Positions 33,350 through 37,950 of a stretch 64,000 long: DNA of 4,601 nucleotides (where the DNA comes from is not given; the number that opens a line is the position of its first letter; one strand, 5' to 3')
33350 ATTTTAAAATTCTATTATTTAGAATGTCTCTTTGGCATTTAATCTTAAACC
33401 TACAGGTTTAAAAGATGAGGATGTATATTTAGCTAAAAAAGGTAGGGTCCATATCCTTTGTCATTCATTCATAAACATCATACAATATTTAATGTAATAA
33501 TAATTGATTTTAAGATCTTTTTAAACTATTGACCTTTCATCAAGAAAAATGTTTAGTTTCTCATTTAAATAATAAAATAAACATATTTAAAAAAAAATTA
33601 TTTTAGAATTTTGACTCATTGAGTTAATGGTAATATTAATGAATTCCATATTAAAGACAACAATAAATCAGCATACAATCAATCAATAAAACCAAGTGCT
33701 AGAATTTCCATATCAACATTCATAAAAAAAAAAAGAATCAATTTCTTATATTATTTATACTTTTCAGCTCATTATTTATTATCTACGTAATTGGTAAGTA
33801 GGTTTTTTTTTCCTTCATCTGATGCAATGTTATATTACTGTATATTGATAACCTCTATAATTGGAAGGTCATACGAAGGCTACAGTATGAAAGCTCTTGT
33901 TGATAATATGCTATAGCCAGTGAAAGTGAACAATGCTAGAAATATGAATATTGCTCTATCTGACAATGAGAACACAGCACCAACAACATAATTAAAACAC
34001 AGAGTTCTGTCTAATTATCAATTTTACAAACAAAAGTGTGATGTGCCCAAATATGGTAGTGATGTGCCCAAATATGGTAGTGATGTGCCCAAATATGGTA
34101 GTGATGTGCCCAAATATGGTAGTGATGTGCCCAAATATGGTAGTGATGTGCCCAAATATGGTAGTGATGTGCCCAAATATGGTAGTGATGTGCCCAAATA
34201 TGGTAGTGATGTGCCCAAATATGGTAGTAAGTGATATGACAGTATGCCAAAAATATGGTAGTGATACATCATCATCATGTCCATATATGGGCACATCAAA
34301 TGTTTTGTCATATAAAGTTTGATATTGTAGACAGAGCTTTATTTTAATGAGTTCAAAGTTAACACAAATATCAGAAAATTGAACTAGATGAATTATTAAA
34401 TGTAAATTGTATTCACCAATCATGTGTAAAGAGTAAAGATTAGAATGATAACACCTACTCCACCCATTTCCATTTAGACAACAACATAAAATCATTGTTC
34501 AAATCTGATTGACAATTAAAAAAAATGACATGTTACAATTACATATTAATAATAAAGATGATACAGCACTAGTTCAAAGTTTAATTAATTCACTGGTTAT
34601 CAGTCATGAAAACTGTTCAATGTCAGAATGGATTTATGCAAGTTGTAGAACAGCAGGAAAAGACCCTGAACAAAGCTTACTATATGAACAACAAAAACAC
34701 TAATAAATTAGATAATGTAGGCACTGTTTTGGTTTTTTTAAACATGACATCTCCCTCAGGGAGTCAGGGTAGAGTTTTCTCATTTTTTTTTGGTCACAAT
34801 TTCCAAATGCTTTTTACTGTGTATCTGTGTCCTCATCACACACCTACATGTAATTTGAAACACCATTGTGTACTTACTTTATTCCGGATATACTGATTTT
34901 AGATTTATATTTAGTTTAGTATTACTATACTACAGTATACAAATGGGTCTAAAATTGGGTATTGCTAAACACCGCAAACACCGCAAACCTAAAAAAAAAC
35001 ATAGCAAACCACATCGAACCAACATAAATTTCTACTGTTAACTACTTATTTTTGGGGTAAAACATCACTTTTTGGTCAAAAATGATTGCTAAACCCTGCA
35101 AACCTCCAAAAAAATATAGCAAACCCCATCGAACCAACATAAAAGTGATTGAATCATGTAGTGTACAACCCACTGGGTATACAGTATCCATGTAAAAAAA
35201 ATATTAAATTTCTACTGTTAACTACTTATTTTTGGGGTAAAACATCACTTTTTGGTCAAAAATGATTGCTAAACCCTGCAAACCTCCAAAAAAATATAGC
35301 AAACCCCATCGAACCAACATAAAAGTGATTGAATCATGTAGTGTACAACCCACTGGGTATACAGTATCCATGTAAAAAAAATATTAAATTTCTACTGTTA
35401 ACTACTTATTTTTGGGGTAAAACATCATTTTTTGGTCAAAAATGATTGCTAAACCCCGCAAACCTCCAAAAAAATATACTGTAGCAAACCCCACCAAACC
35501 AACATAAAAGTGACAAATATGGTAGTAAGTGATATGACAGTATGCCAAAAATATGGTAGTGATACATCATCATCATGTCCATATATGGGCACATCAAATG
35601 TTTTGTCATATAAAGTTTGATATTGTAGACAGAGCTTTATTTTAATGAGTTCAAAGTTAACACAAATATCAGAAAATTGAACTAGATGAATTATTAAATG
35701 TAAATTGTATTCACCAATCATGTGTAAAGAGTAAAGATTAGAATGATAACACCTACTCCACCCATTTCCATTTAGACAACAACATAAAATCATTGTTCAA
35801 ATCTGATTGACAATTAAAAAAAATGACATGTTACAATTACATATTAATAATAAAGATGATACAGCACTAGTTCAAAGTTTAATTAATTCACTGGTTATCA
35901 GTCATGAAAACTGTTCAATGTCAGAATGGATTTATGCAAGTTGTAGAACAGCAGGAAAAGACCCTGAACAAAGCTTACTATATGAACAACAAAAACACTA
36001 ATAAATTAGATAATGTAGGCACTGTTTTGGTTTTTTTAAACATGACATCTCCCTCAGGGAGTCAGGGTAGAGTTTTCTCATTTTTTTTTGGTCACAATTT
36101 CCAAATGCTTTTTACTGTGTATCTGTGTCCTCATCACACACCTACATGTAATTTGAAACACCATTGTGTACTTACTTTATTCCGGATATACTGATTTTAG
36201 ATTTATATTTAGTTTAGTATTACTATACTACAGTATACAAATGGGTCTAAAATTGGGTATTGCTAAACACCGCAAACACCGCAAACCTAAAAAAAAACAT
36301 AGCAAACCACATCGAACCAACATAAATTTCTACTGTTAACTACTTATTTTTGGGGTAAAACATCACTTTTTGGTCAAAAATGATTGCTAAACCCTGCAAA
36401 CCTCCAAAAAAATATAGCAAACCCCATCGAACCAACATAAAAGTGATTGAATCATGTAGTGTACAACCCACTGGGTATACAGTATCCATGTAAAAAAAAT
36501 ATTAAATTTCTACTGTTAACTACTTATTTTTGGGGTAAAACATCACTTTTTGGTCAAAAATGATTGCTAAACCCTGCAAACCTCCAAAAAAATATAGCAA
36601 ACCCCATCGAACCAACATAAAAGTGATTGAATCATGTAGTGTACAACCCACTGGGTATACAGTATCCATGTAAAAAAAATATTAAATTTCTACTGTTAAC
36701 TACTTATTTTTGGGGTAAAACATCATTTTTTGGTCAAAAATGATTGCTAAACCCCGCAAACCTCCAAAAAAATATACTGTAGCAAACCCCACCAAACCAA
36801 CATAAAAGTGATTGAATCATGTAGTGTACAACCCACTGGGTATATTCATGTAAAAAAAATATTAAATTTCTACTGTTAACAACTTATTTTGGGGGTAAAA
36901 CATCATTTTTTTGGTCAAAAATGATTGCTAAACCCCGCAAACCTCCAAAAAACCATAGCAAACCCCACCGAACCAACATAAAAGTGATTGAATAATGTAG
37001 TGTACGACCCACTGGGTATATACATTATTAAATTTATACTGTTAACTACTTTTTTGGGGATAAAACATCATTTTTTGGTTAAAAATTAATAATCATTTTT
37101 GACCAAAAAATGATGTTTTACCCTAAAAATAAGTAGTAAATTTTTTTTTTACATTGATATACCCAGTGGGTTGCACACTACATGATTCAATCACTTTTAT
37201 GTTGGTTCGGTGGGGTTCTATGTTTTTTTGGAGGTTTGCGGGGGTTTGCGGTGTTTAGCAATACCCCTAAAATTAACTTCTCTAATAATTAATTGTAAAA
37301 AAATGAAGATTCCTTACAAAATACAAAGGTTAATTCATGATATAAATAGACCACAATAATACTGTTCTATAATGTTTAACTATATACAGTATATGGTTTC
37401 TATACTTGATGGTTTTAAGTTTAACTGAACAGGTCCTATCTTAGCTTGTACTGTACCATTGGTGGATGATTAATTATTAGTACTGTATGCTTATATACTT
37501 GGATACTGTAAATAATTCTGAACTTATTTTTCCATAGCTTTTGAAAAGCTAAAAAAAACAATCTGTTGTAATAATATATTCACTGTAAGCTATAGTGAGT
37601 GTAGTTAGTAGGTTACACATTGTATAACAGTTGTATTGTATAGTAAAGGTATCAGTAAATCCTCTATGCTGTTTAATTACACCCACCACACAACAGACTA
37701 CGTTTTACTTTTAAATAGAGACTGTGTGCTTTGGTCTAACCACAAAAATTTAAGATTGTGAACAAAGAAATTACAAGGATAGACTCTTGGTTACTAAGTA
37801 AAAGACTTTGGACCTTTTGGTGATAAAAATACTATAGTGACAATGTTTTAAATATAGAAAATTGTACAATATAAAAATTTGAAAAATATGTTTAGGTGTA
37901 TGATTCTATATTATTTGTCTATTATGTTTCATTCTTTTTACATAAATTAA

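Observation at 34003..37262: Composite repeat structure: MITE with 21-bp x9 internal microsatellite, 1299-bp higher-order tandem duplication, 181-bp satellite, and a terminal palindrome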

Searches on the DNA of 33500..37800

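Call 22: search_rna_families(source=window, start=33500, end=37800, threshold=evalue, max_evalue=1)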
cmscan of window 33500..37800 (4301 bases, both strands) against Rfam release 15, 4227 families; matches with E-value up to 1: 7.
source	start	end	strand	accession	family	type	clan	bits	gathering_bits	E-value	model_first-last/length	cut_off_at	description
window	37055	37126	+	RF03940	MIR9563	Gene; miRNA;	-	34.9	90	0.00043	1-127/127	no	MIR9563 microRNA precursor family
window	37055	37126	-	RF04156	MIR2670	Gene; miRNA;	-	25.5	117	0.022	1-200/200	no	MIR2670 microRNA precursor family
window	37057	37123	+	RF03648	mir-9413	Gene; miRNA;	-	24.4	100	0.15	1-68/68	no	mir-9413 microRNA precursor family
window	37063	37118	-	RF00972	mir-651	Gene; miRNA;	-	22.2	106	0.53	1-86/86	no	mir-651 microRNA precursor family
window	34233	34276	-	RF01305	sR51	Gene; snRNA; snoRNA; CD-box;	-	20.2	38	0.75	1-56/56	no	Small nucleolar RNA sR51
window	35531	35574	-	RF01305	sR51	Gene; snRNA; snoRNA; CD-box;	-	20.2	38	0.75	1-56/56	no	Small nucleolar RNA sR51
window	37048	37137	+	RF03338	MIR4416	Gene; miRNA;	-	19.6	70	0.89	1-147/147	no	MIR4416 microRNA precursor family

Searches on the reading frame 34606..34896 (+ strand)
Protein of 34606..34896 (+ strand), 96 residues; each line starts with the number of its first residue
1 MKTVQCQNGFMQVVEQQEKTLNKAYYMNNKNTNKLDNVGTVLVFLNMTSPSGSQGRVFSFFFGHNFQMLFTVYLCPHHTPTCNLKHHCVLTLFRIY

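Call 12: find_encoding_contigs(protein=window:34606-34896:+, flank=5000, max_places=6)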
Protein window:34606-34896:+ (96 aa): no gene with exactly this product is on record in the collection.

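Call 45: search_protein_families(library=pfam, proteins=[window:34606-34896:+], max_evalue=0.01)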
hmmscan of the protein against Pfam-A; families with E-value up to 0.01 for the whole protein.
window:34606-34896:+ (96 aa): 0 families

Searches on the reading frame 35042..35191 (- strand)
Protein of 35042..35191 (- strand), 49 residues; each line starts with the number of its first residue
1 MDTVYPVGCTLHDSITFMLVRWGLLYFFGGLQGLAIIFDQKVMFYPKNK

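Call 27: find_encoding_contigs(protein=window:35042-35191:-, flank=5000, max_places=10)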
Protein window:35042-35191:- (49 aa): no gene with exactly this product is on record in the collection.

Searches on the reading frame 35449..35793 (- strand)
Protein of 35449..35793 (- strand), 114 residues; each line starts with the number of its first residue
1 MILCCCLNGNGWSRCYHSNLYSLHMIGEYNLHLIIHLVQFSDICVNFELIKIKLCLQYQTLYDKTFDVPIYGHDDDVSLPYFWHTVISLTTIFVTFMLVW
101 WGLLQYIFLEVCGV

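Call 11: find_encoding_contigs(protein=window:35449-35793:-, flank=5000, max_places=6)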
Protein window:35449-35793:- (114 aa): no gene with exactly this product is on record in the collection.
